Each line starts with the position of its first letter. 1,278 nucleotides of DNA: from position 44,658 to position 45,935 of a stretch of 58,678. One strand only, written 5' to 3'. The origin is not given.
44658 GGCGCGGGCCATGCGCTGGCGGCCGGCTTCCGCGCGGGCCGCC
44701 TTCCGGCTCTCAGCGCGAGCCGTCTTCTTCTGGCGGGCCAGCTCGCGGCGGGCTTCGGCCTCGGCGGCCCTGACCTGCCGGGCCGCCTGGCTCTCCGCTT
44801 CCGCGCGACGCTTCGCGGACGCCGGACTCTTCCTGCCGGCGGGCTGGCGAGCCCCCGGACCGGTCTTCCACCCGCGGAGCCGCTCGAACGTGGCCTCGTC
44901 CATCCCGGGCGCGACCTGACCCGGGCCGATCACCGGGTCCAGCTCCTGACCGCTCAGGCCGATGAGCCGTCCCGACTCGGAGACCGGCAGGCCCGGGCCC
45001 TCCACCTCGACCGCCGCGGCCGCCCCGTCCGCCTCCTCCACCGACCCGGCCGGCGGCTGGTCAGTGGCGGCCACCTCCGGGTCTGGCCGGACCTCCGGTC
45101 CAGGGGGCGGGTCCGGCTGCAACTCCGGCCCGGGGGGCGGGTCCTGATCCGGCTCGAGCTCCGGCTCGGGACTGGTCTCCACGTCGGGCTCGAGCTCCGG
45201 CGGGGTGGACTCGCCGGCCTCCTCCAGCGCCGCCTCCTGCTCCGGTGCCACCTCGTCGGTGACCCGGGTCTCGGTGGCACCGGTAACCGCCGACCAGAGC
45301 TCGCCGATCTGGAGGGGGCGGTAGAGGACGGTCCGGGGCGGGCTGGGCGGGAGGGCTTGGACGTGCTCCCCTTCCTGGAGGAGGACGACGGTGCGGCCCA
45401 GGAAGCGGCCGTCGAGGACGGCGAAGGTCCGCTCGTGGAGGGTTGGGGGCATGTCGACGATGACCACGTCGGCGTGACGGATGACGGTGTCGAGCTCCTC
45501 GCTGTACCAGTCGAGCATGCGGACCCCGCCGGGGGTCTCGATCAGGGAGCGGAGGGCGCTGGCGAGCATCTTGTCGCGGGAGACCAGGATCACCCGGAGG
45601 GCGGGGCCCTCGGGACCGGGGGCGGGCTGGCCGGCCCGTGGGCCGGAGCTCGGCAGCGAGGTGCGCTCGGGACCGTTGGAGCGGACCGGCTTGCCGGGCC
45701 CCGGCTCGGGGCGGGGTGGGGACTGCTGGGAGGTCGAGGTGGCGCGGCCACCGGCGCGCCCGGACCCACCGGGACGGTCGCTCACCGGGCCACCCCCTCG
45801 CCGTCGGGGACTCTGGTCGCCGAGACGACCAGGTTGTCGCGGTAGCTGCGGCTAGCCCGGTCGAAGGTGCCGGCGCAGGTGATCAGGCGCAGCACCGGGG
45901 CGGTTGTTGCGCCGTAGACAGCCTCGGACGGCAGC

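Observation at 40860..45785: Giant chimeric envelope protein: pseudo-receiver + charged helix of about 550 aa + GT-C-like polytopic core + LGFP-like ectodomain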

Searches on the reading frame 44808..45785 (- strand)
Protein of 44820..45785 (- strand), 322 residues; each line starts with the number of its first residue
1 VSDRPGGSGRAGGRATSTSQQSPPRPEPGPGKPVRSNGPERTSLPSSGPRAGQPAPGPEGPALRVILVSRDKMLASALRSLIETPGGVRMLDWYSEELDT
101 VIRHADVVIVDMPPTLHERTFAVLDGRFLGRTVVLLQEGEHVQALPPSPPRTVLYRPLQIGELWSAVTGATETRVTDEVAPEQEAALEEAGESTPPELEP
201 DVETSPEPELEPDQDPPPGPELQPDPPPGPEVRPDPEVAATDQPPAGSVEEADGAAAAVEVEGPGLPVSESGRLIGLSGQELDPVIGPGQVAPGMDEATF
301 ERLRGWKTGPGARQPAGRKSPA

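Call 12: search_solved_structures(query=window:44820-45785:-, max_evalue=10)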
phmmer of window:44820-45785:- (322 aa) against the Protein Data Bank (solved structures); distinct sequences matched with E-value up to 10: 2.
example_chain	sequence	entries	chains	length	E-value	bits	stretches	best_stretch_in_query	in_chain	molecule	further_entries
6z0p_A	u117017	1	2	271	0.11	15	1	96-143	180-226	BceF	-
23px_A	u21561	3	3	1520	0.74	12.3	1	189-257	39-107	Putative lipoprotein AcfD homolog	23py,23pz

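Call 40: predict_structure(alignment_id=A3)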
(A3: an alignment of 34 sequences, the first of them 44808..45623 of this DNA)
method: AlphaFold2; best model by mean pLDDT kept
length: 272 residues; sequences in the alignment: 34
mean_pLDDT: 70.0   pTM: 0.48
mean pLDDT of the five models: 70.0, 68.3, 67.6, 67.5, 64.0
residues with pLDDT >= 90: 38; 70-90: 114; 50-70: 65; < 50: 55
segments of 3 or more residues with pLDDT < 50: 1-5, 122-126, 192-209, 256-272
pLDDT, mean of each block of 10 residues (from residue 1): 53 88 84 83 86 92 90 90 91 89 90 76 49 54 50 59 69 70 53 42 38 78 80 71 77 54 39 36
secondary structure, 60 per line:
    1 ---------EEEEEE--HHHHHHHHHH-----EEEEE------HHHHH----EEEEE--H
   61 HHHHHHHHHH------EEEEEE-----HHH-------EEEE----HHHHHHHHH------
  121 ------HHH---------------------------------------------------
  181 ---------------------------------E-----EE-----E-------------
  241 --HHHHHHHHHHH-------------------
elements in order: E10-15 H18-27 E33-37 H44-48 E53-57 H60-70 E77-82 E98-101 H106-114 H243-253

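Call 42: fold_search(model_id=the predicted structure, library=pdb)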
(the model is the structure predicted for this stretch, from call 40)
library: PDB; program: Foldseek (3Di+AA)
matches with E <= 10: 1304; with E <= 0.001: 0
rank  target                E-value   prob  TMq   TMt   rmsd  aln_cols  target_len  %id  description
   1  4lda_G                5.4e-03  1.00  0.33  0.68   3.4       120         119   15  Crystal structure of a CheY-like protein (tadZ) from Pseudomonas aeruginosa PAO1 at 2.70 A resolution (released 2013-07-24)
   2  2pv7_A                5.8e-03  1.00  0.22  0.22   3.2        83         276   22  Crystal structure of chorismate mutase / prephenate dehydrogenase (tyrA) (1574749) from Haemophilus influenzae RD at 2 (released 2007-05-22)
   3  8gc6                  6.2e-03  1.00  0.28  0.55   4.5       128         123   18  1.30 Angstroem crystal structure of the N-terminal domain of BqsR from Pseudomonas aeruginosa (released 2024-04-17)
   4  4ldz_B                8.1e-03  1.00  0.31  0.43   3.5       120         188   18  Crystal structure of the full-length response regulator DesR in the active state (released 2014-07-16)
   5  3kcn_A                8.1e-03  1.00  0.30  0.56  10.7       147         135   16  The crystal structure of adenylate cyclase from Rhodopirellula baltica (released 2009-11-17)
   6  1srr_B                8.6e-03  1.00  0.30  0.61   4.0       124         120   14  CRYSTAL STRUCTURE OF A PHOSPHATASE RESISTANT MUTANT OF SPORULATION RESPONSE REGULATOR SPO0F FROM BACILLUS SUBTILIS (released 1997-04-21)
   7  5bse_G                9.2e-03  0.97  0.22  0.22   4.0       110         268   17  Crystal structure of Medicago truncatula (delta)1-Pyrroline-5-Carboxylate Reductase (MtP5CR) (released 2015-11-11)
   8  5iuk_F                1.0e-02  1.00  0.30  0.55   4.0       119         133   18  Crystal structure of the DesK-DesR complex in the phosphotransfer state with high Mg2+ (150 mM) (released 2016-12-21)
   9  5xt2_B                1.1e-02  0.99  0.30  0.38   9.2       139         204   17  Crystal structures of full-length FixJ from B. japonicum crystallized in space group P212121 (released 2018-05-23)
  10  7ssj_E                1.2e-02  1.00  0.30  0.55   3.7       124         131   18  Crystal structure of the DesK-DesR complex in the phosphatase state (released 2022-11-16)
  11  7xn6_C                1.2e-02  0.63  0.19  0.27   6.5       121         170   17  Cryo-EM structure of CopC-CaM-caspase-3 with ADPR-deacylization (released 2022-12-14)
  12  3kcn_B                1.3e-02  1.00  0.32  0.59  12.2       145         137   16  The crystal structure of adenylate cyclase from Rhodopirellula baltica (released 2009-11-17)
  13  4l4u                  1.4e-02  0.97  0.28  0.20  11.3       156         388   17  Crystal structure of construct containing A. aeolicus NtrC1 receiver, central and DNA binding domains (released 2013-08-28)
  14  4lda_E                1.4e-02  1.00  0.33  0.66   3.5       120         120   15  Crystal structure of a CheY-like protein (tadZ) from Pseudomonas aeruginosa PAO1 at 2.70 A resolution (released 2013-07-24)
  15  8h5v_D                1.4e-02  1.00  0.30  0.60   4.0       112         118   14  Crystal structure of the FleQ domain of Vibrio cholerae FlrA (released 2022-11-02)
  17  4lda_D                1.5e-02  1.00  0.33  0.67   3.2       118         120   15  Crystal structure of a CheY-like protein (tadZ) from Pseudomonas aeruginosa PAO1 at 2.70 A resolution (released 2013-07-24)
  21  4lda_F                1.9e-02  1.00  0.33  0.66   3.6       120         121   15  Crystal structure of a CheY-like protein (tadZ) from Pseudomonas aeruginosa PAO1 at 2.70 A resolution (released 2013-07-24)
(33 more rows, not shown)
